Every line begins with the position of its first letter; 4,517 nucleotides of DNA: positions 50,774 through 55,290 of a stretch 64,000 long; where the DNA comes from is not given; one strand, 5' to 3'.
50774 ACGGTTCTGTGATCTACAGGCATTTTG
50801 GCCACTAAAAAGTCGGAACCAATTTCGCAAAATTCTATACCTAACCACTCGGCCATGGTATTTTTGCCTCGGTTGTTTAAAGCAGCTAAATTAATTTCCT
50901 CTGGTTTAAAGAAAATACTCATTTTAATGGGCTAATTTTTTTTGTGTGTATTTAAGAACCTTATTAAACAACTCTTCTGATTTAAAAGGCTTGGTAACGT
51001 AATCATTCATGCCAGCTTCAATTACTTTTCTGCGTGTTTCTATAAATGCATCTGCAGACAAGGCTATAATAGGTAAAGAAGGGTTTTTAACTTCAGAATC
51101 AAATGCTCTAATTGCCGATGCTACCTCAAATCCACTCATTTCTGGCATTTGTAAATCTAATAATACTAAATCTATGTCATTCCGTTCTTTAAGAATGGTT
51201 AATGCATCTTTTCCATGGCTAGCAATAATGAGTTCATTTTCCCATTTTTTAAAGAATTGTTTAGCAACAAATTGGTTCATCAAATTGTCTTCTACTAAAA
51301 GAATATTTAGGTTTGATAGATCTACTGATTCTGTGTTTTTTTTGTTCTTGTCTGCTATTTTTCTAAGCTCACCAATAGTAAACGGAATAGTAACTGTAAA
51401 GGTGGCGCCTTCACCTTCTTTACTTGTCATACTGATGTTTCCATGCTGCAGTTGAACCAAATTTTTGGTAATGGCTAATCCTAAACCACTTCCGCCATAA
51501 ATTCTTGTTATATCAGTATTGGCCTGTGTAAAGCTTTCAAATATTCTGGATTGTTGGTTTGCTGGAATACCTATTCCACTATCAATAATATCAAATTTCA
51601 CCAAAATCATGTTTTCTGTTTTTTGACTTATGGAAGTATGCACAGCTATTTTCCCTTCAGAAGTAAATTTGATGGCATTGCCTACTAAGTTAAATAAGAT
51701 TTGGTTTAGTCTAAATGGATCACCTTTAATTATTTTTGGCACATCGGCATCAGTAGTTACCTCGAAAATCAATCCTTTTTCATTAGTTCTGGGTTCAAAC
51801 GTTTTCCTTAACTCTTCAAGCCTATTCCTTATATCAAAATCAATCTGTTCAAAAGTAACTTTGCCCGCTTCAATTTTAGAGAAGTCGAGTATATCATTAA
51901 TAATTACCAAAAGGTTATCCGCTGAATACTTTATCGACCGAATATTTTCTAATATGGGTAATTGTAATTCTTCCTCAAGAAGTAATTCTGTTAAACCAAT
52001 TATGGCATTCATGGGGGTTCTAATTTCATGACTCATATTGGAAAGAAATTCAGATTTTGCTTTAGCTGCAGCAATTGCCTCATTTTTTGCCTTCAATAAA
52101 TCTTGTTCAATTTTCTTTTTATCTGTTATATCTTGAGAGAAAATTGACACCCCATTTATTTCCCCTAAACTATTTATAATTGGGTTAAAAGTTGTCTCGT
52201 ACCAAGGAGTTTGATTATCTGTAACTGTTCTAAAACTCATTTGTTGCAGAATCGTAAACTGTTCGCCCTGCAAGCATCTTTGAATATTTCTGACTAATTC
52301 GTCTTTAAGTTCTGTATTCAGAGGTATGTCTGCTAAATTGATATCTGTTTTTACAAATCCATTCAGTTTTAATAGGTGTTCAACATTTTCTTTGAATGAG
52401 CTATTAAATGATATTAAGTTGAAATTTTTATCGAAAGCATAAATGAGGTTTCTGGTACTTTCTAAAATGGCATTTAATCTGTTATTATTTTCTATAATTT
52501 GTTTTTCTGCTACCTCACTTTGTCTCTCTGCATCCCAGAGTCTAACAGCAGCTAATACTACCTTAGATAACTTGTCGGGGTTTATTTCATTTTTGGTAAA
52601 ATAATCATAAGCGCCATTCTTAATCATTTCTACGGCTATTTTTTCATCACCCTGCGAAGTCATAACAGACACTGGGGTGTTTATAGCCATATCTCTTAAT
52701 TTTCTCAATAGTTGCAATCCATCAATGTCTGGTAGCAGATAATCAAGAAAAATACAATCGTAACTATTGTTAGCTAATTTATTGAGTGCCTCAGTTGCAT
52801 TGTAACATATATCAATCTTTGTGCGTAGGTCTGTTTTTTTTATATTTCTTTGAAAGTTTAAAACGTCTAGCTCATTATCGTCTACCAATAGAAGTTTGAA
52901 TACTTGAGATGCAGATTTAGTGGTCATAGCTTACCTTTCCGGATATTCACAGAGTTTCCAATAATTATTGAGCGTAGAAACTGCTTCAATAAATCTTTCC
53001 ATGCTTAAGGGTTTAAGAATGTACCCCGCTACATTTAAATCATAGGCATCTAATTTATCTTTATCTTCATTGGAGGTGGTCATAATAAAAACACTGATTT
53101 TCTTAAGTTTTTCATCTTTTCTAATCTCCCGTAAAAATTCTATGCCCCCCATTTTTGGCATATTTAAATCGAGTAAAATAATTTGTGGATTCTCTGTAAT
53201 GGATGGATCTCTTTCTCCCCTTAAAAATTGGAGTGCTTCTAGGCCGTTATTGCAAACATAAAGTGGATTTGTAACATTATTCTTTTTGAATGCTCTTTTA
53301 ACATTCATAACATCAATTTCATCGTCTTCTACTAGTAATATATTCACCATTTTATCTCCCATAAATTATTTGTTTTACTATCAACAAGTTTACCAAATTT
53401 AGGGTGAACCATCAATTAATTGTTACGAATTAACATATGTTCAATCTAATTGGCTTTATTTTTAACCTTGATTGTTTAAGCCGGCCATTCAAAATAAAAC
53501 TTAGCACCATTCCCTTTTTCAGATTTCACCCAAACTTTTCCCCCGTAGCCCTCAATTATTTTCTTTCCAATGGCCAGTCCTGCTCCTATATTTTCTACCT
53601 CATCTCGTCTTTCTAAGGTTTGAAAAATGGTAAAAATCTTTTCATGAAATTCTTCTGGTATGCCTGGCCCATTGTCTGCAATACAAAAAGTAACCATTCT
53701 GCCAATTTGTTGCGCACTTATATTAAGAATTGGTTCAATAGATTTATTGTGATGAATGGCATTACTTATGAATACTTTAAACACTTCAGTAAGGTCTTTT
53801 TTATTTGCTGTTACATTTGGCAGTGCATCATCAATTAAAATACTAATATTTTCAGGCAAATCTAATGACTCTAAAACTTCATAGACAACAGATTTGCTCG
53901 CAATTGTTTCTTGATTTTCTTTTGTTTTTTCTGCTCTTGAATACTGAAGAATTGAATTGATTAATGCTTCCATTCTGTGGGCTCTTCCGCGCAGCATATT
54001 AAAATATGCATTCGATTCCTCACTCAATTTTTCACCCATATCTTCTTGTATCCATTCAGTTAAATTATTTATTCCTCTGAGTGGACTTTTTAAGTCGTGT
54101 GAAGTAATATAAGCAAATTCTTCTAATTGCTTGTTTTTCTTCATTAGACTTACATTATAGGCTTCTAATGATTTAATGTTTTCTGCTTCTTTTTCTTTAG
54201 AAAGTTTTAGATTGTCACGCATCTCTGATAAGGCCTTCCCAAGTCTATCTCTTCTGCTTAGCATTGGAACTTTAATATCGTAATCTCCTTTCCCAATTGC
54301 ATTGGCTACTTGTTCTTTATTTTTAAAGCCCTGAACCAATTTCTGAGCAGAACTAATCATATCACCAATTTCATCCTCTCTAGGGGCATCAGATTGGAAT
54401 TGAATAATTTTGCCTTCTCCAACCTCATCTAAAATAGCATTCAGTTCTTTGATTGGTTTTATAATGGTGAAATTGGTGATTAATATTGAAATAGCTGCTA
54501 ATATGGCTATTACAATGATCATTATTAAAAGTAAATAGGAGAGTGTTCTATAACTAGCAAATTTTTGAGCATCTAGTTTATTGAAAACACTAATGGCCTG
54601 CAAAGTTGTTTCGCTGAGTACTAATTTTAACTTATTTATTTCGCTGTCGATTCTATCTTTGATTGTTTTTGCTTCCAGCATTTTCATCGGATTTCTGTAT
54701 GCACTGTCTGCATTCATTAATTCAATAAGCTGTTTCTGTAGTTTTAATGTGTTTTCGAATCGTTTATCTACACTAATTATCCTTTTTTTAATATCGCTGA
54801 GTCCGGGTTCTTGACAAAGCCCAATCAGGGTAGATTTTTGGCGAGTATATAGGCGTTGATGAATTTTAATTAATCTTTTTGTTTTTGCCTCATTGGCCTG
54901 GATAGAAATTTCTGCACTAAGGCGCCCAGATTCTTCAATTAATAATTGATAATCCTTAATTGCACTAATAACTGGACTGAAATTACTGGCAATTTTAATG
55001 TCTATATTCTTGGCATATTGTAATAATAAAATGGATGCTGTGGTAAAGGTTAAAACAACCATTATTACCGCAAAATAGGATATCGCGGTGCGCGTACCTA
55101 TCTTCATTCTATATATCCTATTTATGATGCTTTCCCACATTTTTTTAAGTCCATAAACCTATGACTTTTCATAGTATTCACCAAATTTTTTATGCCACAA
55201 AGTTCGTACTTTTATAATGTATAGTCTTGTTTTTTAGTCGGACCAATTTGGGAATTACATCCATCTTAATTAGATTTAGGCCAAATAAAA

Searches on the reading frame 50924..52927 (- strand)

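Call 71: search_protein_families(library=pfam, proteins=[window:50924-52927:-], max_evalue=0.00001)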
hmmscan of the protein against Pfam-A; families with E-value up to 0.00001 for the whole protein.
window:50924-52927:- (667 aa): 4 families
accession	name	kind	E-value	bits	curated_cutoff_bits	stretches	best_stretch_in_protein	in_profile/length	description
PF00072.30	Response_reg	-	2.3e-47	160.2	30.2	2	542-657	1-110/111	Response regulator receiver domain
PF02518.31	HATPase_c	-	4.6e-26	91.9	26.4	1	402-517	1-110/111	Histidine kinase-, DNA gyrase B-, and HSP90-like ATPase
PF00512.31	HisKA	-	7e-19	68.1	26.9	1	290-355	1-66/66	His Kinase A (phospho-acceptor) domain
PF08448.16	PAS_4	-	8.6e-06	26.4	23.1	0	155-271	1-109/110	PAS fold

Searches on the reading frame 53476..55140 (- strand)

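Call 71: search_protein_families(library=pfam, proteins=[window:53476-55140:-], max_evalue=0.00001)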
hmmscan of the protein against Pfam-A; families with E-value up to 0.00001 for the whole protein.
window:53476-55140:- (554 aa): 2 families
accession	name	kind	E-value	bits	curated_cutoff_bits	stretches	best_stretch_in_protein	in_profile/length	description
PF02518.31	HATPase_c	-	1.2e-19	71.3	26.4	1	447-553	3-108/111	Histidine kinase-, DNA gyrase B-, and HSP90-like ATPase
PF00512.31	HisKA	-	1.9e-12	47.5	26.9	1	339-404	2-64/66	His Kinase A (phospho-acceptor) domain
